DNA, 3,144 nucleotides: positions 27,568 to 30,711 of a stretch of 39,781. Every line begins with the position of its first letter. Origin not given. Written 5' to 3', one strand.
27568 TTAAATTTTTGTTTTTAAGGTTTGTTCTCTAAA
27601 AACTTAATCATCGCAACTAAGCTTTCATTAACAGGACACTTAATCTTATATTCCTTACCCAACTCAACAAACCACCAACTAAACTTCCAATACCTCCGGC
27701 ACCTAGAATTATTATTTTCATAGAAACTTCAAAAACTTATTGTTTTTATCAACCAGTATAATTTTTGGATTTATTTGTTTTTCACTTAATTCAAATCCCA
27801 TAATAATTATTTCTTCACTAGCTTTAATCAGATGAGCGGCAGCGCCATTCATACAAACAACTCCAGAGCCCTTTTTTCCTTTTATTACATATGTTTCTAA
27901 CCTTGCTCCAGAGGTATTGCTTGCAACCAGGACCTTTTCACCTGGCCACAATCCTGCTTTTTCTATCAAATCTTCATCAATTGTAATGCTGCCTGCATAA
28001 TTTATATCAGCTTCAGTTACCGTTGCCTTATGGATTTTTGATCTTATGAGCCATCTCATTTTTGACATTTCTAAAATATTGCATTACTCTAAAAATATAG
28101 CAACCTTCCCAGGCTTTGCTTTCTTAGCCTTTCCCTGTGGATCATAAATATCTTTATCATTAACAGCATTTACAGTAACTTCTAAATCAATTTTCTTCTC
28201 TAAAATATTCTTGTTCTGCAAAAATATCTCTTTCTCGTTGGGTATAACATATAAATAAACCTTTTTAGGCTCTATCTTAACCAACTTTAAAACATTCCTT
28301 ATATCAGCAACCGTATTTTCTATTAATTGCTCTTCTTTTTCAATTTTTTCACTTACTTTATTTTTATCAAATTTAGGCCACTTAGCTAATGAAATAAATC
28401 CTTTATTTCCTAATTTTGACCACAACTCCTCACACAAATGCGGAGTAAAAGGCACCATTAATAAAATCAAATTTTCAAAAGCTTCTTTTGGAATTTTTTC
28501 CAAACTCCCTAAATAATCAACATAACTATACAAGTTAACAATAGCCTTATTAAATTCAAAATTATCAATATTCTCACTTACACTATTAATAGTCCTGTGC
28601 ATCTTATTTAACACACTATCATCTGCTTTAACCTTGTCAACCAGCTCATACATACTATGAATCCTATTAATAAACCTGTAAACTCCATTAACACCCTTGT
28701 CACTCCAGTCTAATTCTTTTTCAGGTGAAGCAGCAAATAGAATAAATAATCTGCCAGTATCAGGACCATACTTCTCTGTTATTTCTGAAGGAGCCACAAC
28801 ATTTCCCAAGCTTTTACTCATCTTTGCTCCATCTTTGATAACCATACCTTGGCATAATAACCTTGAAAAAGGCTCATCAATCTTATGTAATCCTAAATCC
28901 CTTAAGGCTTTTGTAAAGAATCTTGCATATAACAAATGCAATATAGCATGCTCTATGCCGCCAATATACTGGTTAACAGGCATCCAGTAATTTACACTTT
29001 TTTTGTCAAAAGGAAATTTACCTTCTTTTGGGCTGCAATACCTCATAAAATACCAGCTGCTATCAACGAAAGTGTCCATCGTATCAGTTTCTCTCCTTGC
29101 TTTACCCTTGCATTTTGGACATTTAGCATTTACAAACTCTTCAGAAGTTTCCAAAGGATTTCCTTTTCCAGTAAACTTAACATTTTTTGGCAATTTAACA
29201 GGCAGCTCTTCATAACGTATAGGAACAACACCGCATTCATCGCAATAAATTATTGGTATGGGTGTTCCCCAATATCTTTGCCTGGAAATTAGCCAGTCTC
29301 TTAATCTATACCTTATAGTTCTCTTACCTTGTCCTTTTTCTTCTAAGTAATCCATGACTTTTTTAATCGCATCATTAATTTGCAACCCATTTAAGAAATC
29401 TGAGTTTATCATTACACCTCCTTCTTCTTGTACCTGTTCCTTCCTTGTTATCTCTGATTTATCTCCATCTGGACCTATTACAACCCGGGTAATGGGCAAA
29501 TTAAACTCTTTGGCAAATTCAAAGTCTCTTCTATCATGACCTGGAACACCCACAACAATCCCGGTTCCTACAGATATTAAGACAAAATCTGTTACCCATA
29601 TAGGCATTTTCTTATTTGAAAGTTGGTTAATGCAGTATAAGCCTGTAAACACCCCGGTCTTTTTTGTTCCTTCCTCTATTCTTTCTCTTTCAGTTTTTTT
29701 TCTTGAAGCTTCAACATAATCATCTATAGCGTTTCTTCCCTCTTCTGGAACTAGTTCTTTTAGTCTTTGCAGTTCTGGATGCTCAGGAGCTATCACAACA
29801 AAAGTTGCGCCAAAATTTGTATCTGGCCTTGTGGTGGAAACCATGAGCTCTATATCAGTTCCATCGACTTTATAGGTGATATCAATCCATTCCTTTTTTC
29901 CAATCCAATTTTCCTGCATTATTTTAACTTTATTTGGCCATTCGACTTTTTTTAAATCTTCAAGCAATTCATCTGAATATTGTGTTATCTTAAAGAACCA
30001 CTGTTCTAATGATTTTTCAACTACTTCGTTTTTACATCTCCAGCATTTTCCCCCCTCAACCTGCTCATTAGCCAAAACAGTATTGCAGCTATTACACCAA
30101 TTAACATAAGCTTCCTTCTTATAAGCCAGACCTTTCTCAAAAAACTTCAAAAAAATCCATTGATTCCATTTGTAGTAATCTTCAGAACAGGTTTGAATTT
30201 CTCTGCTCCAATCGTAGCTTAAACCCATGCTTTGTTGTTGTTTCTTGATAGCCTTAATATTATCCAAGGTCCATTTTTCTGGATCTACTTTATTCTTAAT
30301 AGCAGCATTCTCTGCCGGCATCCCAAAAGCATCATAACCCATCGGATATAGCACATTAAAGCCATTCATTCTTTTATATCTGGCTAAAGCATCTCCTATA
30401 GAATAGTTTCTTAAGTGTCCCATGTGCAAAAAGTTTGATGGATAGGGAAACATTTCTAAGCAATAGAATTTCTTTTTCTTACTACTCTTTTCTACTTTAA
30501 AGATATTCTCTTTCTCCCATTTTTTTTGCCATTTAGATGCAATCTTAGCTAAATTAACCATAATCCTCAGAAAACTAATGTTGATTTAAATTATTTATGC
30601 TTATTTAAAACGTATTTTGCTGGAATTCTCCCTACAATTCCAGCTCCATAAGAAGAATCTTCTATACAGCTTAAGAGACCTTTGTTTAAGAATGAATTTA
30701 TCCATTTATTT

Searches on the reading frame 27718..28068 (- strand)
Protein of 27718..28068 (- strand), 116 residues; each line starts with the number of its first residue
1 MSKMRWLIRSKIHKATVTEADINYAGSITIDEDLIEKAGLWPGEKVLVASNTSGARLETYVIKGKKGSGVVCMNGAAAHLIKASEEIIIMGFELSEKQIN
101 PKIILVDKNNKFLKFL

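Call 15: search_protein_families(library=pfam, proteins=[window:27718-28068:-])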
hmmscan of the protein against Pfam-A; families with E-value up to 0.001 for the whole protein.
window:27718-28068:- (116 aa): 1 family
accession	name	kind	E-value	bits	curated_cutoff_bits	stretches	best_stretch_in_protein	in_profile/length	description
PF02261.22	Asp_decarbox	-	4.6e-41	139.8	25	1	5-111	3-113/115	Aspartate decarboxylase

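Call 49: search_protein_families(library=ncbifam, proteins=[window:27718-28068:-])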
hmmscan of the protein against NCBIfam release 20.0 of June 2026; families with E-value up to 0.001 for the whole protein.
window:27718-28068:- (116 aa): 1 family
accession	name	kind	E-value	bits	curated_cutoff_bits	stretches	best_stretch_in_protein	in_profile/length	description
TIGR00223.1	panD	equivalog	2.7e-36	124.3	106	1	5-114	3-116/126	aspartate 1-decarboxylase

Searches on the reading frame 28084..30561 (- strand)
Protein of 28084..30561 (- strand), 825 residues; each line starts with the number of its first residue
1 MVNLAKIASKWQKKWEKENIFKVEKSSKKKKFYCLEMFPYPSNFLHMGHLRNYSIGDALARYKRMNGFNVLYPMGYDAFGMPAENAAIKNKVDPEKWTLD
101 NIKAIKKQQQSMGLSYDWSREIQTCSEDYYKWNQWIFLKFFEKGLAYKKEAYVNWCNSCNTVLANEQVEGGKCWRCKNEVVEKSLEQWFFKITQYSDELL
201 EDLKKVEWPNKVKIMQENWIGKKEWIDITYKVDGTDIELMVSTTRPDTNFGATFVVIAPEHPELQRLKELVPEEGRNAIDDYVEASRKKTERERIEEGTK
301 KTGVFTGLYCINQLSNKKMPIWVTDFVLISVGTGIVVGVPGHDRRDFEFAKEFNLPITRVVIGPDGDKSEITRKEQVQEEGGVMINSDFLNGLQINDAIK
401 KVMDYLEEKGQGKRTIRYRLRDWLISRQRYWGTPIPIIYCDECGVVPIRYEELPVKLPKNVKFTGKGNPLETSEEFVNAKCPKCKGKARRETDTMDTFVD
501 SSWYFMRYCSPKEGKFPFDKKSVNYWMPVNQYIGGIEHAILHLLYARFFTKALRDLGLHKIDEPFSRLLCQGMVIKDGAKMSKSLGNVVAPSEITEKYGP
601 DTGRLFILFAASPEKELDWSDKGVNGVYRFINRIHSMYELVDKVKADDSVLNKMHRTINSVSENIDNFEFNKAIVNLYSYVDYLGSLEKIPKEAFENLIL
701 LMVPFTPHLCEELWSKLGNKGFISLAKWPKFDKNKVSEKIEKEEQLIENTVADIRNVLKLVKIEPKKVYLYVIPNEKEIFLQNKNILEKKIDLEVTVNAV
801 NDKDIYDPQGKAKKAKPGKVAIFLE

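Call 15: search_protein_families(library=pfam, proteins=[window:28084-30561:-])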
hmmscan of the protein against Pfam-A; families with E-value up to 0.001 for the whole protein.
window:28084-30561:- (825 aa): 6 families
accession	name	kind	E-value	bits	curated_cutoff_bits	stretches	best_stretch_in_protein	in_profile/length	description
PF00133.28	tRNA-synt_1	-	8e-59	199.9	22.7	2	10-225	1-231/414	tRNA synthetases class I (I, L, M and V)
PF13603.12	tRNA-synt_1_2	-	2.1e-55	187.5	25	1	217-407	1-185/185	Leucyl-tRNA synthetase, editing domain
PF09334.17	tRNA-synt_1g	-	4.8e-36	124.8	20.1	2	38-179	7-145/391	tRNA synthetases class I (M)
PF08264.19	Anticodon_1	-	4.5e-22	79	25.1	1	648-769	2-147/148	Anticodon-binding domain of tRNA ligase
PF01406.26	tRNA-synt_1e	-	8.9e-08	32.3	27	1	568-624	241-296/301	tRNA synthetases class I (C) catalytic domain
PF01921.24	tRNA-synt_1f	-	0.00047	19.6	27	0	574-632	276-333/360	tRNA synthetases class I (K)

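Call 49: search_protein_families(library=ncbifam, proteins=[window:28084-30561:-])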
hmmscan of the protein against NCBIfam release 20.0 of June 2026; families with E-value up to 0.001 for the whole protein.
window:28084-30561:- (825 aa): 24 families
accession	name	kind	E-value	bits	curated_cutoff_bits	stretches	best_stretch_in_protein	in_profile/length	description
TIGR00396.1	leuS_bact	equivalog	1.3e-286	953.1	548.4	2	3-576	2-569/843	leucine--tRNA ligase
NF008957.0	PRK12300.1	subfamily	3.1e-101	339.9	677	3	520-777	571-839/946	leucine--tRNA ligase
TIGR00422.1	valS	equivalog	5.9e-97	325.6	612.1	3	419-792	397-780/863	valine--tRNA ligase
NF009687.0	PRK13208.1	equivalog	6.5e-83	279.3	738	3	3-169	11-190/801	valine--tRNA ligase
TIGR00395.1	leuS_arch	equivalog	6e-78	262.8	648.5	3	523-774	568-833/938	leucine--tRNA ligase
NF004349.1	PRK05729.1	equivalog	1.2e-77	262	704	3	420-794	391-765/860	valine--tRNA ligase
TIGR00392.1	ileS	equivalog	6.7e-75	252.8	621.4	4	418-682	458-732/861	isoleucine--tRNA ligase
NF011492.0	PRK14900.1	equivalog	1.1e-48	165.9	1783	2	7-170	18-199/1044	valine--tRNA ligase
NF000540.1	alt_ValS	exception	3.6e-48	164.1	900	3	3-86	5-89/827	valine--tRNA ligase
TIGR00398.1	metG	equivalog_domain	1.2e-39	136.4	336.35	2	39-181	8-177/530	methionine--tRNA ligase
NF008900.0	PRK12267.1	equivalog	3.4e-35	121.7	598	2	28-204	2-177/648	methionine--tRNA ligase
NF000258.1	MupB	exception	4.8e-30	104.1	1900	3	417-646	435-657/1033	mupirocin-resistant isoleucine--tRNA ligase MupB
NF000257.1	MupA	exception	6.6e-30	103.6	1900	3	417-648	431-654/1024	mupirocin-resistant isoleucine--tRNA ligase MupA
NF001100.0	PRK00133.1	equivalog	5.5e-29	101.2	587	3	37-179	12-151/676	methionine--tRNA ligase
NF040702.1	ileS_w_GNAT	exception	1.8e-28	98.7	1999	2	3-86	18-103/1100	isoleucine--tRNA ligase, N-acetyltransferase domain-containing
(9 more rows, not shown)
